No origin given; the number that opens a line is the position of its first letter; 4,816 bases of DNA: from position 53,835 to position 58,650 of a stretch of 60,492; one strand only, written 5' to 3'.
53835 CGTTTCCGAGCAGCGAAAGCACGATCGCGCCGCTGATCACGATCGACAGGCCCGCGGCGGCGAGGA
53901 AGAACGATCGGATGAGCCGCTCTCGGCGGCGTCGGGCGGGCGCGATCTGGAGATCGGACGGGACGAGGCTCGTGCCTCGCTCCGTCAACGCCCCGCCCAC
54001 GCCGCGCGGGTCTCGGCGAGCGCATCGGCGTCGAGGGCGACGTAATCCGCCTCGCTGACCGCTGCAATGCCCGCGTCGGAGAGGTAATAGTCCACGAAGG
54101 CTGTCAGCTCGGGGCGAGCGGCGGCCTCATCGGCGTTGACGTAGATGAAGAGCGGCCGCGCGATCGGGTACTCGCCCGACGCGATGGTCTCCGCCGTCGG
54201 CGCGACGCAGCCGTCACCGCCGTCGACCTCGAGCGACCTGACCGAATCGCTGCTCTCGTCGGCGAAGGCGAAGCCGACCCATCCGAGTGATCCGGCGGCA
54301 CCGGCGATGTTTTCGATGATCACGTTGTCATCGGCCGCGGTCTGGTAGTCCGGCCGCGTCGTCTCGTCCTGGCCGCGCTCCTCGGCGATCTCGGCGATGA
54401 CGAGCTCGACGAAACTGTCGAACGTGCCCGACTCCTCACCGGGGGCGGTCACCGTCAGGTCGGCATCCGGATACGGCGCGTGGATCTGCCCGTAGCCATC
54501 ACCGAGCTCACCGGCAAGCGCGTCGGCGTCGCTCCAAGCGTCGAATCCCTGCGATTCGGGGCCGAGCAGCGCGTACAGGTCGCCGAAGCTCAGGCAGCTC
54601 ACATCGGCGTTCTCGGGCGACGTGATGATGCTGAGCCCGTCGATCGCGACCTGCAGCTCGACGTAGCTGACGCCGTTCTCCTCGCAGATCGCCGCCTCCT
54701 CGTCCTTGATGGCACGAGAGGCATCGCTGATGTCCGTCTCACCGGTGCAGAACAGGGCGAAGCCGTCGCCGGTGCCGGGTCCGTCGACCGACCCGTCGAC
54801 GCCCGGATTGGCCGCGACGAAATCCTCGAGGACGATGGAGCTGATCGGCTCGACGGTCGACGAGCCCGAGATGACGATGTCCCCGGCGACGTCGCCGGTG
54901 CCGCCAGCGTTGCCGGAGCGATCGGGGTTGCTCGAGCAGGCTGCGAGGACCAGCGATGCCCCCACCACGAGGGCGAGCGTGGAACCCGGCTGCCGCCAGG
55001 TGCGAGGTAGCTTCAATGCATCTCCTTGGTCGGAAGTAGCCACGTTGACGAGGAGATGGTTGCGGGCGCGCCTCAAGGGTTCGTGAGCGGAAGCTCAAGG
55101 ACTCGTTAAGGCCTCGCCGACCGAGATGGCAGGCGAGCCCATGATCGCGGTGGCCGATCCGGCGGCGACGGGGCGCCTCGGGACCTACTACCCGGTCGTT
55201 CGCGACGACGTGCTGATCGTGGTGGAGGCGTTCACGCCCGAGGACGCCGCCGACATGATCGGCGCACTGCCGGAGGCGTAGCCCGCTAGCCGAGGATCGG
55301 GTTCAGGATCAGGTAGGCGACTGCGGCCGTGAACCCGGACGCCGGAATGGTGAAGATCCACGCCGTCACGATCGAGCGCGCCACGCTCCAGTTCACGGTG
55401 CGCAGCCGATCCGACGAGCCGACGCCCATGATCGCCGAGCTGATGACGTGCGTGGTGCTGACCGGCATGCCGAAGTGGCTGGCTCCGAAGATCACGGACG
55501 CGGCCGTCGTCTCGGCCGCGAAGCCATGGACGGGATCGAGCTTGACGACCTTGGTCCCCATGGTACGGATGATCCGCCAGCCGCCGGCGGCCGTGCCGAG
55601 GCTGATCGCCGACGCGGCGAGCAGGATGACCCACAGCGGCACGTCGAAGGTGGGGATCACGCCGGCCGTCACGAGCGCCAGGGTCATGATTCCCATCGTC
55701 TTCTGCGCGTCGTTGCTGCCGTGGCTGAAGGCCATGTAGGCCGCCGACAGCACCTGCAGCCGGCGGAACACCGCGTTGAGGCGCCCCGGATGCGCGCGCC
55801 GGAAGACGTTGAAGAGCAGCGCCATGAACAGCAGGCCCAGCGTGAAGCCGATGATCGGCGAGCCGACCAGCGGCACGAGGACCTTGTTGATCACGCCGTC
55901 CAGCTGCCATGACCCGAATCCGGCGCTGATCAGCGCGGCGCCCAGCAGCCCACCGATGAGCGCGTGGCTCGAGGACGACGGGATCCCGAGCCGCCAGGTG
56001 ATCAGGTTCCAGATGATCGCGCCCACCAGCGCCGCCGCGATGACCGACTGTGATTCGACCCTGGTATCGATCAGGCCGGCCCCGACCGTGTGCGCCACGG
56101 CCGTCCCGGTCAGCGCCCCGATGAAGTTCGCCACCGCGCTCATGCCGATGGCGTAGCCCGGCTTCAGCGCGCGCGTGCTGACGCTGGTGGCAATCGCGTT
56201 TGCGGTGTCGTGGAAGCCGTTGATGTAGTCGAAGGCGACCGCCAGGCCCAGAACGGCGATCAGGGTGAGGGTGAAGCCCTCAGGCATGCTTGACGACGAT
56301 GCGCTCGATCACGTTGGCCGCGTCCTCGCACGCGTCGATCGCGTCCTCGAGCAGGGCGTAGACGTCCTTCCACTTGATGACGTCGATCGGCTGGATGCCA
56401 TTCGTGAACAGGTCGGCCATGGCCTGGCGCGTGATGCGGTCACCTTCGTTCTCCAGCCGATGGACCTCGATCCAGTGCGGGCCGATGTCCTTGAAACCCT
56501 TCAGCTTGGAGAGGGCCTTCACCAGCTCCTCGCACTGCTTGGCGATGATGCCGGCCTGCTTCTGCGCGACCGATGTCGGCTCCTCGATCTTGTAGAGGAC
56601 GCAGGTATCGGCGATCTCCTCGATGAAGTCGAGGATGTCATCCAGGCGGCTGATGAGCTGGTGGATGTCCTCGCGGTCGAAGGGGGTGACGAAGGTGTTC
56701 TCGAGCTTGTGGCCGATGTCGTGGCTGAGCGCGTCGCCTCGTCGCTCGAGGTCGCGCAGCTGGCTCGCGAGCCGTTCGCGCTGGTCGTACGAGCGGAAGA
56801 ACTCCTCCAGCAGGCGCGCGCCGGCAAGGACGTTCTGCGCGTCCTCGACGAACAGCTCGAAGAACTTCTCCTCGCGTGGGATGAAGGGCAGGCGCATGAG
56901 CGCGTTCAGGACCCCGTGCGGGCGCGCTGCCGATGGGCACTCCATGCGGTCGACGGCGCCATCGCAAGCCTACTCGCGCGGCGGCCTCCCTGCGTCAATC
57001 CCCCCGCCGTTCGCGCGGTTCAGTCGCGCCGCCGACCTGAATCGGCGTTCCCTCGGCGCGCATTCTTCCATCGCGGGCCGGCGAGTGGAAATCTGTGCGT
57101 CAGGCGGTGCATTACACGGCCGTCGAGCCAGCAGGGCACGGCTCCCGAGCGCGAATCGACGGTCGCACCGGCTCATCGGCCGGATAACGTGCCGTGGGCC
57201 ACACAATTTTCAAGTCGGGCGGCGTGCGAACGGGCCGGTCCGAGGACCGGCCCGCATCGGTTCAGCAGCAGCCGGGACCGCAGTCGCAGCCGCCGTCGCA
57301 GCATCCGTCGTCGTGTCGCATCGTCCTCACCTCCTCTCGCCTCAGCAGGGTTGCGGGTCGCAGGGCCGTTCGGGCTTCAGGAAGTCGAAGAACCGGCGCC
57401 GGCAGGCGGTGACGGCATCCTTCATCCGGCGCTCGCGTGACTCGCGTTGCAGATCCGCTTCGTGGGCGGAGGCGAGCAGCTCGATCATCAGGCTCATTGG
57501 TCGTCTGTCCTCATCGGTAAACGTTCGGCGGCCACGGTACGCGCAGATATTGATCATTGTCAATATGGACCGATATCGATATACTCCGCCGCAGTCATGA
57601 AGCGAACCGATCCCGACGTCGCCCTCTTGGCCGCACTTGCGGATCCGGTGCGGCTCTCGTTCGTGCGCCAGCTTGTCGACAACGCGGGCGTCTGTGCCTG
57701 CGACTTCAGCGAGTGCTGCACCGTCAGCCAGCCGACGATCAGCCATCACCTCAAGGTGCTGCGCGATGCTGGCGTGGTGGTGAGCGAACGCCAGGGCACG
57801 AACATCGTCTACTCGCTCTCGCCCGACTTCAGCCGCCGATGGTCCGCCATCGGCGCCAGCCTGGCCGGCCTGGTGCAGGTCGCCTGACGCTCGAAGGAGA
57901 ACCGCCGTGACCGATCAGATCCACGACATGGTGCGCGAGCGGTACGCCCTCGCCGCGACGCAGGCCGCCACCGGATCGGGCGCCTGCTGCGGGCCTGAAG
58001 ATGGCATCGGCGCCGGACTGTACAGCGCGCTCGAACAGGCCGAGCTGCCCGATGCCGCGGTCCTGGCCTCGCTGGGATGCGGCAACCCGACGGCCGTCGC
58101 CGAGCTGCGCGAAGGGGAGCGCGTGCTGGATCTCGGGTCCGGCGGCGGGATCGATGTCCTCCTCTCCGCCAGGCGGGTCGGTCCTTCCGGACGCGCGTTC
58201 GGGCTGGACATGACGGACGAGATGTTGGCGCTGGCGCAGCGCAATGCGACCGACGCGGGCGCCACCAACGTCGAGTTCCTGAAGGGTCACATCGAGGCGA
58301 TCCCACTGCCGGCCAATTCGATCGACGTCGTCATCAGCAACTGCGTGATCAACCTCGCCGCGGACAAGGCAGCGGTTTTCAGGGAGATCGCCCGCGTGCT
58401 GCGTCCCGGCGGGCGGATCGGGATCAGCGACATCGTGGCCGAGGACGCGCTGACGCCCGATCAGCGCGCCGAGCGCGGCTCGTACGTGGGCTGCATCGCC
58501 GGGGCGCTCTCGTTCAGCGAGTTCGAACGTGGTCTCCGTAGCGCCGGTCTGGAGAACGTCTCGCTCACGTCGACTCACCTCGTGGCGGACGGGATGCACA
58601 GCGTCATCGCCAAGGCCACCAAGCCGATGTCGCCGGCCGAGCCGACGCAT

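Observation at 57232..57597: Two unannotated micro-ORFs divergent from arsR, including a 19-aa peptide with 7 cysteines followed by a strong hairpin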

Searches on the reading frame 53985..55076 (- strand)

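Call 6: search_protein_families(library=pfam, proteins=[window:53985-55076:-], max_evalue=0.1)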
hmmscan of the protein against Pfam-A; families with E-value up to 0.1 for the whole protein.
window:53985-55076:- (363 aa): 1 family
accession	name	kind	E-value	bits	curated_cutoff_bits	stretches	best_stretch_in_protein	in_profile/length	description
PF12849.12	PBP_like_2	-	3.2e-30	106.2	27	1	60-334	5-266/267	PBP superfamily domain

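Call 51: search_protein_families(library=ncbifam, proteins=[window:53985-55076:-], max_evalue=0.00001)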
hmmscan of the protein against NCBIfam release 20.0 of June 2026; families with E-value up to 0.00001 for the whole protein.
window:53985-55076:- (363 aa): 2 families
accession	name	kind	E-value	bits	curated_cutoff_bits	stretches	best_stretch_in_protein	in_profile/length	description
TIGR02136.1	ptsS_2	subfamily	2.1e-58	197.9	206.6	1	37-347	9-294/295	phosphate ABC transporter substrate-binding protein PstS family protein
TIGR00975.1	3a0107s03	equivalog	4e-08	32.7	205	0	69-299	3-226/315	phosphate ABC transporter substrate-binding protein PstS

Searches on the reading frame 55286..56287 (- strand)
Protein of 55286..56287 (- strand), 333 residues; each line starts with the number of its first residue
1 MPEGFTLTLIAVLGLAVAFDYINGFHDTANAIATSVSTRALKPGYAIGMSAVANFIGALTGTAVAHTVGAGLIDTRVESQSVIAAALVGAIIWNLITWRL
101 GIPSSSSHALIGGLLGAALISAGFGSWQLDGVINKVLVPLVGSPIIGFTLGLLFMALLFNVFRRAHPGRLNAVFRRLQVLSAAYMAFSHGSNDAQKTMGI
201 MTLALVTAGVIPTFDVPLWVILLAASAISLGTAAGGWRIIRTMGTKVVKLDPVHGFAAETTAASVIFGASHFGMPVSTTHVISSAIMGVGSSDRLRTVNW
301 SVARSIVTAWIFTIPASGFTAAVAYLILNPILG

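Call 6: search_protein_families(library=pfam, proteins=[window:55286-56287:-], max_evalue=0.1)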
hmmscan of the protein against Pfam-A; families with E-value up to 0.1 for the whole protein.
window:55286-56287:- (333 aa): 1 family
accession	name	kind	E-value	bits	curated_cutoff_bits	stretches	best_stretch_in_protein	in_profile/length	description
PF01384.25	PHO4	-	3.8e-96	322.6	33.7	1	23-321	1-350/350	Phosphate transporter family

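Call 51: search_protein_families(library=ncbifam, proteins=[window:55286-56287:-], max_evalue=0.00001)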
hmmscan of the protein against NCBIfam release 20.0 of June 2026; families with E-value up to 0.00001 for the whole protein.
window:55286-56287:- (333 aa): 2 families
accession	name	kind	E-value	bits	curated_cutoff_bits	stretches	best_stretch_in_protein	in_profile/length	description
NF033774.1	phos_trans_PitA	exception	6.4e-47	160.3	800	2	7-164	14-179/498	inorganic phosphate transporter PitA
NF053884.1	SulfPermCysPBac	equivalog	4.4e-22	78.4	400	1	16-313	9-300/354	sulfate permease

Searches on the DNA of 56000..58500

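Call 3: search_rna_families(source=window, start=56000, end=58500, threshold=evalue, max_evalue=1)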
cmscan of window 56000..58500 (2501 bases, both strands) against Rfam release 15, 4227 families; matches with E-value up to 1: 0.
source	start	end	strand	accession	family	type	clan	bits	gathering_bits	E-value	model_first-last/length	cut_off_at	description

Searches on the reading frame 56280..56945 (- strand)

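Call 6: search_protein_families(library=pfam, proteins=[window:56280-56945:-], max_evalue=0.1)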
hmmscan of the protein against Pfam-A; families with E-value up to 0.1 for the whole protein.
window:56280-56945:- (221 aa): 4 families
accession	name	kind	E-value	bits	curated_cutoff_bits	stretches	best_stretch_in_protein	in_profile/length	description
PF01865.21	PhoU_div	-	2.3e-27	96.2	24.4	1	23-218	8-213/214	Protein of unknown function DUF47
PF18734.6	HEPN_AbiU2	-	0.0046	16.9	26.8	0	67-112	125-172/193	AbiU2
PF03962.21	Mnd1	-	0.03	15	23.5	1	113-146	7-40/60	Mnd1 HTH domain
PF01895.24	PhoU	-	0.063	14.1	23.5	1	46-116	12-83/89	PhoU domain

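Call 51: search_protein_families(library=ncbifam, proteins=[window:56280-56900:-], max_evalue=0.00001)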
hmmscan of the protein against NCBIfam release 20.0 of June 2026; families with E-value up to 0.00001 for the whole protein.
window:56280-56900:- (206 aa): 1 family
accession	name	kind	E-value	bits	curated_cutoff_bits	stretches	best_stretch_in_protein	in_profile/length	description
TIGR00153.1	TIGR00153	hypoth_equivalog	4.8e-16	59.1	104.3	1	37-202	41-213/217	TIGR00153 family protein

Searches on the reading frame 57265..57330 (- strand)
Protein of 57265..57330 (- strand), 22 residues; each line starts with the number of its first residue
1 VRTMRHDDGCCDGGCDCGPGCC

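Call 6: search_protein_families(library=pfam, proteins=[window:57265-57330:-], max_evalue=0.1)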
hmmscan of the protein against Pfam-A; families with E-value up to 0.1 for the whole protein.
seq(22 aa): 0 families

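Call 7: search_protein_families(library=ncbifam, proteins=[window:57265-57330:-], max_evalue=1)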
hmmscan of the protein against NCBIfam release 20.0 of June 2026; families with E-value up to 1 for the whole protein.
seq(22 aa): 0 families

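Call 67: search_dna_similar(query=window:57265-57330:-, collection=plasmids, mode=protein, max_evalue=10, max_rows=15)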
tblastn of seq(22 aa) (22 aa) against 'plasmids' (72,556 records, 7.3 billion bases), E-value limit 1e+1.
No match.
